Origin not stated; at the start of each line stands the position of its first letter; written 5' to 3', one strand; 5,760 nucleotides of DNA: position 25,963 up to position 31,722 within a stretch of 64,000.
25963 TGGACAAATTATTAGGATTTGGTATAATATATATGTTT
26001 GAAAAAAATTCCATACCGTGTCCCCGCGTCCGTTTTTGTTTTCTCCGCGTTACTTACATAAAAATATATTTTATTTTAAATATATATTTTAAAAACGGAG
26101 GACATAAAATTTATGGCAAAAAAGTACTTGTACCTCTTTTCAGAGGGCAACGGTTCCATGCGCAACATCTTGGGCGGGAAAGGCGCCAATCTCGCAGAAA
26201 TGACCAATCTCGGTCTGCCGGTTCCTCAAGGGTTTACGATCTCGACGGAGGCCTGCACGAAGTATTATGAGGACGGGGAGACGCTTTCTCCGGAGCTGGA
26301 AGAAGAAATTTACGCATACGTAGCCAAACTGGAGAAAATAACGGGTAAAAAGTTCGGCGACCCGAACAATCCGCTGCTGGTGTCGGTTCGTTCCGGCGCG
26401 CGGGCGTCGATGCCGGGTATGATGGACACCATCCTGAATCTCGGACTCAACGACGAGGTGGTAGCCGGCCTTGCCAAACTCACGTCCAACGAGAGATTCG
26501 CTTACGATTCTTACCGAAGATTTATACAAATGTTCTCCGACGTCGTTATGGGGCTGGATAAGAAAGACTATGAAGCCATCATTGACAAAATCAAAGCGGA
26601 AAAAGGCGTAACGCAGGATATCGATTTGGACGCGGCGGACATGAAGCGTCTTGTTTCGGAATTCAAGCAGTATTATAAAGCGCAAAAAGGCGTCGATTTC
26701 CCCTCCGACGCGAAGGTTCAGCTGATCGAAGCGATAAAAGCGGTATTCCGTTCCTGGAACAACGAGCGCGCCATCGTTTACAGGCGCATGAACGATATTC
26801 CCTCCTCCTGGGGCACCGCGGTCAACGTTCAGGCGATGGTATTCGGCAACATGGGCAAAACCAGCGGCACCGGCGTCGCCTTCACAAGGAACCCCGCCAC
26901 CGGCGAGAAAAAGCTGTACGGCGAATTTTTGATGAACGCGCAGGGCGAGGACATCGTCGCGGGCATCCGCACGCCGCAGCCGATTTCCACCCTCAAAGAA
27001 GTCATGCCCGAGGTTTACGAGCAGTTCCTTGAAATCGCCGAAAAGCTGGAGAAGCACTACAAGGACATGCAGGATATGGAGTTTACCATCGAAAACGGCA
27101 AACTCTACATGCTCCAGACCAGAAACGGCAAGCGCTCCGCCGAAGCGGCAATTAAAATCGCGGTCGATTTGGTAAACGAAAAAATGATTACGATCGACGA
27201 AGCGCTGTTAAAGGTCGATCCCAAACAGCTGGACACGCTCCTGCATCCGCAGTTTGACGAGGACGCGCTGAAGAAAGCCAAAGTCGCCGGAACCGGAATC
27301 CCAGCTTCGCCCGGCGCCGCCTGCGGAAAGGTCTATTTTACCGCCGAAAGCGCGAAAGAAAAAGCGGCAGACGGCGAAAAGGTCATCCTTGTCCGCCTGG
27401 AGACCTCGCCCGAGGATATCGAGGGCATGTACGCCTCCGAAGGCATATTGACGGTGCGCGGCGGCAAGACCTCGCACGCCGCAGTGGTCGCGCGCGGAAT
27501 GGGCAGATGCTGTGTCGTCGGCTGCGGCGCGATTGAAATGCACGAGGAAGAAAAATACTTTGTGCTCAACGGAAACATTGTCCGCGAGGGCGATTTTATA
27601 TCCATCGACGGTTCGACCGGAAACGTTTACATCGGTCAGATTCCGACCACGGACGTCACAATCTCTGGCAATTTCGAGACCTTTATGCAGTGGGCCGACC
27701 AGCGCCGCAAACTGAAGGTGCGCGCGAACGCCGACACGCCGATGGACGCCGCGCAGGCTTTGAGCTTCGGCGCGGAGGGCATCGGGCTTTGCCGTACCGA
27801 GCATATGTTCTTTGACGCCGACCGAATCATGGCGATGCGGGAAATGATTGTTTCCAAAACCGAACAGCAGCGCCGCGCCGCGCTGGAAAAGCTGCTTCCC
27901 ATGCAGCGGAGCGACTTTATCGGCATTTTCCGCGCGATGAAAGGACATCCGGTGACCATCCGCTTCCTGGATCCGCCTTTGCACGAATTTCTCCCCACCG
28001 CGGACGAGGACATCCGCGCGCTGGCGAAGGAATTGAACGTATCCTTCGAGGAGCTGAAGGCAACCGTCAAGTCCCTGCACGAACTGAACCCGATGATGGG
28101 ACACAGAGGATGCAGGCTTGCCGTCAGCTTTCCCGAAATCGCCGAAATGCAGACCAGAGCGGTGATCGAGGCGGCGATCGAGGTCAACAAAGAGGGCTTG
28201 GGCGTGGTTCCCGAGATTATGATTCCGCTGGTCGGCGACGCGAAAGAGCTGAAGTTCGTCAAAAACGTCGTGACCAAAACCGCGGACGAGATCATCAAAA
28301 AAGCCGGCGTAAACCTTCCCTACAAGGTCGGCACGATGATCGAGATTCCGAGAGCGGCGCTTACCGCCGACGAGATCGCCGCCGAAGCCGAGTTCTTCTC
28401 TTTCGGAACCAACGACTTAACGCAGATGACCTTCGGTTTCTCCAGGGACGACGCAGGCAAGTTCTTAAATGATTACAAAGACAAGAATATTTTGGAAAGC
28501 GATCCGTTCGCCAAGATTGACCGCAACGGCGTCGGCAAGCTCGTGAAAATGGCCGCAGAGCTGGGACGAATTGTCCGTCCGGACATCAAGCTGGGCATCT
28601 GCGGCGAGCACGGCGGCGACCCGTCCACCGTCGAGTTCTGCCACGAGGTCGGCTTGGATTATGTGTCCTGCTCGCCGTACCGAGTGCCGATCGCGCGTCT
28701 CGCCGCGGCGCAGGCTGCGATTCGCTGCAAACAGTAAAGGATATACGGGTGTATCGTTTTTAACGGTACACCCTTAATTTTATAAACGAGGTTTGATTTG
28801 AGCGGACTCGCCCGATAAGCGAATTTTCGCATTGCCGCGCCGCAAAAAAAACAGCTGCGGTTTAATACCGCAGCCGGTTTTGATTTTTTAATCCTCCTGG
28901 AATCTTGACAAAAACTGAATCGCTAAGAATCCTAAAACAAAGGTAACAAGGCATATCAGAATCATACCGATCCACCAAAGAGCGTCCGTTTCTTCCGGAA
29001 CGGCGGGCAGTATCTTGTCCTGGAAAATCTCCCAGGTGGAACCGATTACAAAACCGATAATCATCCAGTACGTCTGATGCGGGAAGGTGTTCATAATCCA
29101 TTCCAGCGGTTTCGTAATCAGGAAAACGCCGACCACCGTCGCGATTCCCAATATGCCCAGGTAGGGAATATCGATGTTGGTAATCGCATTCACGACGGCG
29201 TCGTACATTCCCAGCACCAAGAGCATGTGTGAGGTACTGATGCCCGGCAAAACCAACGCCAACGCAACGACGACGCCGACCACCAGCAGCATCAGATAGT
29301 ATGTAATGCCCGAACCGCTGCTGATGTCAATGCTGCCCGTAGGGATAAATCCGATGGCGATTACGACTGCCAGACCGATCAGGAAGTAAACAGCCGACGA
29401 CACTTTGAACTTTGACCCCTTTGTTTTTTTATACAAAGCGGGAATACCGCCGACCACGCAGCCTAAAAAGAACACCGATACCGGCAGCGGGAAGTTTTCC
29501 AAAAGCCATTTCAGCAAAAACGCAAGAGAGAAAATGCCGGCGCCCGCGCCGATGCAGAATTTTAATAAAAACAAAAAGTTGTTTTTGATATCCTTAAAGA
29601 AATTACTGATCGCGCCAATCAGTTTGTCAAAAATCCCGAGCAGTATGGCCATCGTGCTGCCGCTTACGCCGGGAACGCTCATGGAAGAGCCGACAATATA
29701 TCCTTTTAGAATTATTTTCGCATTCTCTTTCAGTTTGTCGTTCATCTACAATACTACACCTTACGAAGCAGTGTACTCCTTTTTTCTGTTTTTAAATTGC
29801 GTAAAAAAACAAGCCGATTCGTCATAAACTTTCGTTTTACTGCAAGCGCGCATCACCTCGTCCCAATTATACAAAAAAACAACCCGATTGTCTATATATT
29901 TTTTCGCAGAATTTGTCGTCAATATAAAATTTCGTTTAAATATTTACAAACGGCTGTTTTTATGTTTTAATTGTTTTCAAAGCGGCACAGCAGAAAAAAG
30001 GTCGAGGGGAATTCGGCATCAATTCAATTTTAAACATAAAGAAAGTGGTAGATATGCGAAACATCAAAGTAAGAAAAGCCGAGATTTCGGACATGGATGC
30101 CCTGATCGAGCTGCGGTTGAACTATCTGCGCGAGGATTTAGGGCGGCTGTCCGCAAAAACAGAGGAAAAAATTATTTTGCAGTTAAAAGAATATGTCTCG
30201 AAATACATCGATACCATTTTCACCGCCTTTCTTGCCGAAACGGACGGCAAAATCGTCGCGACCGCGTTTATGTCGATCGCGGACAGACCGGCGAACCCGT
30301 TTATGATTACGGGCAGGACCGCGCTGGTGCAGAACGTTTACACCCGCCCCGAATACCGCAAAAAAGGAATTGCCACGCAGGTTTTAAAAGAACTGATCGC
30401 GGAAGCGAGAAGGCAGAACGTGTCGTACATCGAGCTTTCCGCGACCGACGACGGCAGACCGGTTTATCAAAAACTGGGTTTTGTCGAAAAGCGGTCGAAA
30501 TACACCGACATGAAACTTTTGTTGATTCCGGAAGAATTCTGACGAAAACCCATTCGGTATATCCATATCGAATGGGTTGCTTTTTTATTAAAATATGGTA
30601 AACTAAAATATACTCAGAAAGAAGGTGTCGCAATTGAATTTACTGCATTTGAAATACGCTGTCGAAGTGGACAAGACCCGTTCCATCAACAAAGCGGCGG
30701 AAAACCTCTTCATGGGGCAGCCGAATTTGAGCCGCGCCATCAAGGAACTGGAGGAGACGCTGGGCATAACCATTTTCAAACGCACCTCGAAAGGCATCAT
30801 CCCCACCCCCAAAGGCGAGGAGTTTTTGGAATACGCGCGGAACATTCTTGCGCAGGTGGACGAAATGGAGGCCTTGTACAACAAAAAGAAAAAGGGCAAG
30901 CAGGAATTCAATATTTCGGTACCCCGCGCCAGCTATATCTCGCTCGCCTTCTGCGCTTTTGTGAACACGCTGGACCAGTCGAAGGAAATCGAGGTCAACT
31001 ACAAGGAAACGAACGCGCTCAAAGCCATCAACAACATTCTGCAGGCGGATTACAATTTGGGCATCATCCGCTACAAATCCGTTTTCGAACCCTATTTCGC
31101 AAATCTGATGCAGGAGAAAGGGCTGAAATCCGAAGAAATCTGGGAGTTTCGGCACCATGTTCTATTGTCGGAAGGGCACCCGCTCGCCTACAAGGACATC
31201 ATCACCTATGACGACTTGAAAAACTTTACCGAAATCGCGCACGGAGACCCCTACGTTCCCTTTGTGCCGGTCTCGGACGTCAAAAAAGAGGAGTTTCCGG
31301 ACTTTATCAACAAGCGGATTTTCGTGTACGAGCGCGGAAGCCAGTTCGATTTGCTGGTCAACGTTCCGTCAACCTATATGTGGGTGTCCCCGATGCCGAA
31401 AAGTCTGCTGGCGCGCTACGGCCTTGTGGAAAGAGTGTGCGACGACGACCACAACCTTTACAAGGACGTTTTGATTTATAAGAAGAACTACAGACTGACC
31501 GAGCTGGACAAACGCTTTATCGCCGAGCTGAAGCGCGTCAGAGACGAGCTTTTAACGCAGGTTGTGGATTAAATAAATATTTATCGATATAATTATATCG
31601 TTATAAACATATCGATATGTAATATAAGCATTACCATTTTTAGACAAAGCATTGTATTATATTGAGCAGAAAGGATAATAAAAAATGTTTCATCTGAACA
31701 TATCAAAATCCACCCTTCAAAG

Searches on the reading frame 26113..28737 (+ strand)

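Call 52: search_protein_families(library=pfam, proteins=[window:26113-28737:+], max_evalue=0.00001)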
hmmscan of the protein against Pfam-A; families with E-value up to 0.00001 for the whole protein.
window:26113-28737:+ (874 aa): 3 families
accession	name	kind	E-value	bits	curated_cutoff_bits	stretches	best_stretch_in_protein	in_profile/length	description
PF02896.24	PEP-utilizers_C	-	1.2e-83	281.1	22.8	1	519-868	5-291/293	PEP-utilising enzyme, PEP-binding domain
PF01326.24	PPDK_N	-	1.4e-60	205.8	27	3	60-295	75-224/328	Pyruvate phosphate dikinase, AMP/ATP-binding domain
PF00391.29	PEP-utilizers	-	8e-23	80.3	23.1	1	422-503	3-72/72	PEP-utilising enzyme, mobile domain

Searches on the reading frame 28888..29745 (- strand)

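Call 53: search_protein_families(library=pfam, proteins=[window:28888-29745:-], max_evalue=0.00001)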
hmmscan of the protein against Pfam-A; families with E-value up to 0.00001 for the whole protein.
window:28888-29745:- (285 aa): 1 family
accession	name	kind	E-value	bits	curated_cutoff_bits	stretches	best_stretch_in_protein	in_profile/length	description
PF04018.18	VCA0040-like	-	1.3e-41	143.3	26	1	18-243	1-231/246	Undecaprenyl phosphate translocase-like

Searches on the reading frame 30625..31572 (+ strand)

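Call 53: search_protein_families(library=pfam, proteins=[window:30625-31572:+], max_evalue=0.00001)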
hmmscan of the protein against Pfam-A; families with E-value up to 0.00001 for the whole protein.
window:30625-31572:+ (315 aa): 1 family
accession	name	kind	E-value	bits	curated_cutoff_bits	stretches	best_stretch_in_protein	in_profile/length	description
PF00126.33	HTH_1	-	8.1e-18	64.6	26.6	1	8-65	3-60/60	Bacterial regulatory helix-turn-helix protein, lysR family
